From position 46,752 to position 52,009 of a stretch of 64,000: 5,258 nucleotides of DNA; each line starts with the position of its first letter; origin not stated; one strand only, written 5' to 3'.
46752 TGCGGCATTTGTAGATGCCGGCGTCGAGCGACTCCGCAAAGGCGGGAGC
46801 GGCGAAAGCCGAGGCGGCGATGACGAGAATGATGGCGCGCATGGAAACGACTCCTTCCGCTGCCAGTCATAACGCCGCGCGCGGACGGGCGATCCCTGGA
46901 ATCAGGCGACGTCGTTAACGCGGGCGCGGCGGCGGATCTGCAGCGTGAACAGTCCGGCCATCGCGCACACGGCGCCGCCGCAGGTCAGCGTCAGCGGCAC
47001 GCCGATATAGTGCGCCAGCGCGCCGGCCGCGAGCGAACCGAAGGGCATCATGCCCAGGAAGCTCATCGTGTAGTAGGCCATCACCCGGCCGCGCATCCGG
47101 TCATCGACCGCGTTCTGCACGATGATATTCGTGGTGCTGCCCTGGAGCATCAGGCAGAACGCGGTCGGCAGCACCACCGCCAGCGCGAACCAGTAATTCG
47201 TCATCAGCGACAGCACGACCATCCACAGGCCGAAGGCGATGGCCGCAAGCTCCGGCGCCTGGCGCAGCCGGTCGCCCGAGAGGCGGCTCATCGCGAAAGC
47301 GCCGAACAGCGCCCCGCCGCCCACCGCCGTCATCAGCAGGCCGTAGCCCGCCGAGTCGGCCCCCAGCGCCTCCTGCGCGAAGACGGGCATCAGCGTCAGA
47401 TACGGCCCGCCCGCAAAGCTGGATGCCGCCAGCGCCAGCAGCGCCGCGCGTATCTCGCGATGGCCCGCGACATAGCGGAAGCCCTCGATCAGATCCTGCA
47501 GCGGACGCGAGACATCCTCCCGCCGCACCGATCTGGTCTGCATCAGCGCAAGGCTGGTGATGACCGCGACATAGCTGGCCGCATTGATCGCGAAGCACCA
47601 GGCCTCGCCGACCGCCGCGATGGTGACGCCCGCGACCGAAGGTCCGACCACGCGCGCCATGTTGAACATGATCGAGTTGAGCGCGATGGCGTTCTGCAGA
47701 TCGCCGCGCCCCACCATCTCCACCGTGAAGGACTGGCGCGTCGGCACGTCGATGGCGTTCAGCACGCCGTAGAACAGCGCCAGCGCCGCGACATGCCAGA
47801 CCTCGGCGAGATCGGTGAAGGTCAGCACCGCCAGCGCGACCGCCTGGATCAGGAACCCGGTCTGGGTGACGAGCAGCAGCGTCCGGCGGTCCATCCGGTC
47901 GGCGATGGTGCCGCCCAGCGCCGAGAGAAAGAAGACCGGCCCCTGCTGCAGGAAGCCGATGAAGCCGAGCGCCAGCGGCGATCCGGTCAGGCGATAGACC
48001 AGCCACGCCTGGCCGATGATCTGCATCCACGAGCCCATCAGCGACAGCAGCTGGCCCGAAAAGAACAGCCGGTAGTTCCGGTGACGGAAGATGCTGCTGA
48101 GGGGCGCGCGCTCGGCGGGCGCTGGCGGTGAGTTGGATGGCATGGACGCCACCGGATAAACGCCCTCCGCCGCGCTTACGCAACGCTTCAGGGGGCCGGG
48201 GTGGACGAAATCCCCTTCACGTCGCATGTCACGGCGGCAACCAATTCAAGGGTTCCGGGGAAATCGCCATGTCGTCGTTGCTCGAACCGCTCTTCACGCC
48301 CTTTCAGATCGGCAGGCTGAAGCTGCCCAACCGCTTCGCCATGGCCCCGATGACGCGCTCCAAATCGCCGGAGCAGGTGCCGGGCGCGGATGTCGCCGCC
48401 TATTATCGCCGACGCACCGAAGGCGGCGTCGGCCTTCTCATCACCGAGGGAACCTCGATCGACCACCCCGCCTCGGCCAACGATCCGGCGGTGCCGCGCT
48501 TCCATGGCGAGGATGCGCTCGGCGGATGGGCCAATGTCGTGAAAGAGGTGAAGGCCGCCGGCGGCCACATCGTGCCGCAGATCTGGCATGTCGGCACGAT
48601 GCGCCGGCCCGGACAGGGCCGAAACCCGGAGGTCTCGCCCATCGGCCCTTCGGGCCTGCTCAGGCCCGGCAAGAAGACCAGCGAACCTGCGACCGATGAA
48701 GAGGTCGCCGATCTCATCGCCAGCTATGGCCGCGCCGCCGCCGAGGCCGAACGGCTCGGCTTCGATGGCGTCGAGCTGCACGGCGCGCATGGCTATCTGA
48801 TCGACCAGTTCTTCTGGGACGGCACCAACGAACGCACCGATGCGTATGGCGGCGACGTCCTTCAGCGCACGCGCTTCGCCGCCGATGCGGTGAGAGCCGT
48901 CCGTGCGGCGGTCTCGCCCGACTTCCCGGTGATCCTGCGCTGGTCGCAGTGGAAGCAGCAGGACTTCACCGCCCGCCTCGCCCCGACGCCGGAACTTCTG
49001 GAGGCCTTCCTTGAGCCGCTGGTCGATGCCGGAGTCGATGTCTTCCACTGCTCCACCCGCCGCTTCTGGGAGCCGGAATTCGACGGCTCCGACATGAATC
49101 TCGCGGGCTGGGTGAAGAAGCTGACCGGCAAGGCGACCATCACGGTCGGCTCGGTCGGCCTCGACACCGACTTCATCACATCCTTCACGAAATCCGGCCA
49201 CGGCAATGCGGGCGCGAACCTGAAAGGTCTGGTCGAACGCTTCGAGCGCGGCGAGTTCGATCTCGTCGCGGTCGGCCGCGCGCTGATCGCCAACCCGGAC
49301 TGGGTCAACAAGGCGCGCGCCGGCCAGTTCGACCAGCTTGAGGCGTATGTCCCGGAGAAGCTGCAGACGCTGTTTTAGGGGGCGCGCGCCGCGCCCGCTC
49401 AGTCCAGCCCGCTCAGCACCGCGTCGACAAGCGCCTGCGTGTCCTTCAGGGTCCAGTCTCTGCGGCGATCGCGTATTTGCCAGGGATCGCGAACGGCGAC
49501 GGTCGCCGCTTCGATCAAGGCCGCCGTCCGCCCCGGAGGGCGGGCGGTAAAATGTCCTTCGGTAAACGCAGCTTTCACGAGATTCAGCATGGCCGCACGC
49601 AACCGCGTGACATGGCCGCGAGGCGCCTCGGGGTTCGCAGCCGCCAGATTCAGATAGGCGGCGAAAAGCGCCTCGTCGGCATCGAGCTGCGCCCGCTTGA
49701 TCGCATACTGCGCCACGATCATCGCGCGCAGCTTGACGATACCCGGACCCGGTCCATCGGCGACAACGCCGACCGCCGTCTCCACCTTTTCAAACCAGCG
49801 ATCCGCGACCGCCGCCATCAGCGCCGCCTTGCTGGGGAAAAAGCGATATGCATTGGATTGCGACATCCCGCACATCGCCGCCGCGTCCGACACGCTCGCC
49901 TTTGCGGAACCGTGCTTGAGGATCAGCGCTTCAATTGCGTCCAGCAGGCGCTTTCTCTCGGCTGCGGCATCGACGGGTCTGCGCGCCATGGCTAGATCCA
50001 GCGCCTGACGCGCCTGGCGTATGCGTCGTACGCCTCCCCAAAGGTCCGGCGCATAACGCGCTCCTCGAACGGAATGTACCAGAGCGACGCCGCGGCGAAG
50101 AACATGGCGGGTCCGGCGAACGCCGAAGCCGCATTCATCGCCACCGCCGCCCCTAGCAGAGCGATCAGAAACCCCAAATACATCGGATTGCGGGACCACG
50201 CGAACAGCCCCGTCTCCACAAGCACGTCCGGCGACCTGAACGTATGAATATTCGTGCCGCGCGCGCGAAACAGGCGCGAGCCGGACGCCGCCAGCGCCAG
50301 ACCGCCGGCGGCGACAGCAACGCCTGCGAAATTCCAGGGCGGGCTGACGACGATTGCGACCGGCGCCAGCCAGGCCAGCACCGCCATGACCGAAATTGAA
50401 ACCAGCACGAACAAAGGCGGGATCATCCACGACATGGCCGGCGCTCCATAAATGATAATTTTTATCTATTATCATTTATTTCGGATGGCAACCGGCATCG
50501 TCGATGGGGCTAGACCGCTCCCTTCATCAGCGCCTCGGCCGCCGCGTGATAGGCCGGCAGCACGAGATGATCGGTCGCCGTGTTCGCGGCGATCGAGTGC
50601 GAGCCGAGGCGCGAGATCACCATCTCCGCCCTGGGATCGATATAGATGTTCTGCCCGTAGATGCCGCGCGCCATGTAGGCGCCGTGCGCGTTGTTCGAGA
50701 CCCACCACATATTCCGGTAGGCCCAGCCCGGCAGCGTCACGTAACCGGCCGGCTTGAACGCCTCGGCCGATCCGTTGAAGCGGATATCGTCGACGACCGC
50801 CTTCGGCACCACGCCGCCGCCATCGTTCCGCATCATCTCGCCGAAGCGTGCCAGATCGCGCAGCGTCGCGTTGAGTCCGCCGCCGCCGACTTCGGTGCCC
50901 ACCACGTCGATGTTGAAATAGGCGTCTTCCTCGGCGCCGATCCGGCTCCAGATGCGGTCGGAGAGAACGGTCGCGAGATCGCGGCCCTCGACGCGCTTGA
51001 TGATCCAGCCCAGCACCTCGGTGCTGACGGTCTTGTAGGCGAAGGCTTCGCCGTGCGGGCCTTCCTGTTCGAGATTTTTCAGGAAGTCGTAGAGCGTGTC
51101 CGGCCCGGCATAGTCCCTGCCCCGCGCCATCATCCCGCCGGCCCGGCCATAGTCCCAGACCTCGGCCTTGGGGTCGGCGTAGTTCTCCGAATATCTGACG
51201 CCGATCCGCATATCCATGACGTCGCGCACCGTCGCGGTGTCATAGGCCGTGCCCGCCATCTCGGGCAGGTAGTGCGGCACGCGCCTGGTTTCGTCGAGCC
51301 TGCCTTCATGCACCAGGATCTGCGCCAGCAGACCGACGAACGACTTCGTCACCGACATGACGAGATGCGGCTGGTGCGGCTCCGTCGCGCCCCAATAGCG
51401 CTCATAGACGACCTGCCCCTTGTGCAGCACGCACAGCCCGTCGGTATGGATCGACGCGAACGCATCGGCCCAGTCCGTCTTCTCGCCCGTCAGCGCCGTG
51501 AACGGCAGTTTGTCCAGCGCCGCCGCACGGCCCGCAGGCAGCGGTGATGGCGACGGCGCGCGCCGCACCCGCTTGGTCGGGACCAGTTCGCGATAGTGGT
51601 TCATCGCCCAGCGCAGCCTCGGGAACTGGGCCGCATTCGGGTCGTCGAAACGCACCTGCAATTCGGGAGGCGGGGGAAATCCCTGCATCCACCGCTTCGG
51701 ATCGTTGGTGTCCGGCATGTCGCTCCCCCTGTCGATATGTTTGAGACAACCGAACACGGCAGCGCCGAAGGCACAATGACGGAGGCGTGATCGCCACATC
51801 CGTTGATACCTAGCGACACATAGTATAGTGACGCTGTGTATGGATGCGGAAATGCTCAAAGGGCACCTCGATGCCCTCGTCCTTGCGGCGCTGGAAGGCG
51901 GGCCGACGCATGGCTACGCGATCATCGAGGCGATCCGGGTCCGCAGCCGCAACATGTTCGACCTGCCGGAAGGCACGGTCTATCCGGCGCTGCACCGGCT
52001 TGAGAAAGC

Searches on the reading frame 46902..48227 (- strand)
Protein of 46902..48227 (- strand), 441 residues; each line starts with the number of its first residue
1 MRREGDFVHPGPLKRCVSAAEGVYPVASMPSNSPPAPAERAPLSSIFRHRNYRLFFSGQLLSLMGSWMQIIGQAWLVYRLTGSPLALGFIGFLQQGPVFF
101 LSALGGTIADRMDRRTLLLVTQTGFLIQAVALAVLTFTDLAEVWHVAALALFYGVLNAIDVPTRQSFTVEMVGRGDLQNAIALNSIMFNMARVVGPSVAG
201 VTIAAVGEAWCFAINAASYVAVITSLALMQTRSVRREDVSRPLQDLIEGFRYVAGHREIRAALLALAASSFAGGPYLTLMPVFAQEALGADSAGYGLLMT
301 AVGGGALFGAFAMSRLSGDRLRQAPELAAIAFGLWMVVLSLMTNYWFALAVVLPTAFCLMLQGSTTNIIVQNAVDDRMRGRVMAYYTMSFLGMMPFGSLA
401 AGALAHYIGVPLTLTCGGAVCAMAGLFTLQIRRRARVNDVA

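Call 41: search_protein_families(library=pfam, proteins=[window:46902-48227:-], max_evalue=0.0001)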
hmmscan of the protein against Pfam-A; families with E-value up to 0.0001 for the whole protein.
window:46902-48227:- (441 aa): 2 families
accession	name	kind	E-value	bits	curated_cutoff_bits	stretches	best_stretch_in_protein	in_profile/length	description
PF05977.19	MFS_3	-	1.7e-68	231.8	27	1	47-432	7-394/524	Transmembrane secretion effector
PF07690.21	MFS_1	-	7.5e-36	124.2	33.4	2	56-390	2-339/347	Major Facilitator Superfamily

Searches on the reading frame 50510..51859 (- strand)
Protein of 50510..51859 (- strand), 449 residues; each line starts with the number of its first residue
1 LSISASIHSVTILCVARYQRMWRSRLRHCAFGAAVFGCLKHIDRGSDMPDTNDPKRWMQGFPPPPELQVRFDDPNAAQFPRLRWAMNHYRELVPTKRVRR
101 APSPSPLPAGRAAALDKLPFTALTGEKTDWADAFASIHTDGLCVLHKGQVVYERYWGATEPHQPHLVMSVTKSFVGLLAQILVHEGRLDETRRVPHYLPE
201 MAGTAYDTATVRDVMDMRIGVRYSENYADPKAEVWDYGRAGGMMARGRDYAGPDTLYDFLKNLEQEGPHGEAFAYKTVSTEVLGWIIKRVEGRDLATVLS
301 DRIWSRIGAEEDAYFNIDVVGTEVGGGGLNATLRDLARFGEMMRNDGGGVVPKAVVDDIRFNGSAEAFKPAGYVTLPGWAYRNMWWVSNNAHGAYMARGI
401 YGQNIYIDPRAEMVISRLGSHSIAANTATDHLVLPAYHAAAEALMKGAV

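Call 41: search_protein_families(library=pfam, proteins=[window:50510-51859:-], max_evalue=0.0001)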
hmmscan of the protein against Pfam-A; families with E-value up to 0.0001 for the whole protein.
window:50510-51859:- (449 aa): 1 family
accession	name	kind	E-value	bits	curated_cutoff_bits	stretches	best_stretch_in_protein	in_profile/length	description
PF00144.29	Beta-lactamase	-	3e-36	125.7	27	1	137-417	14-306/329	Beta-lactamase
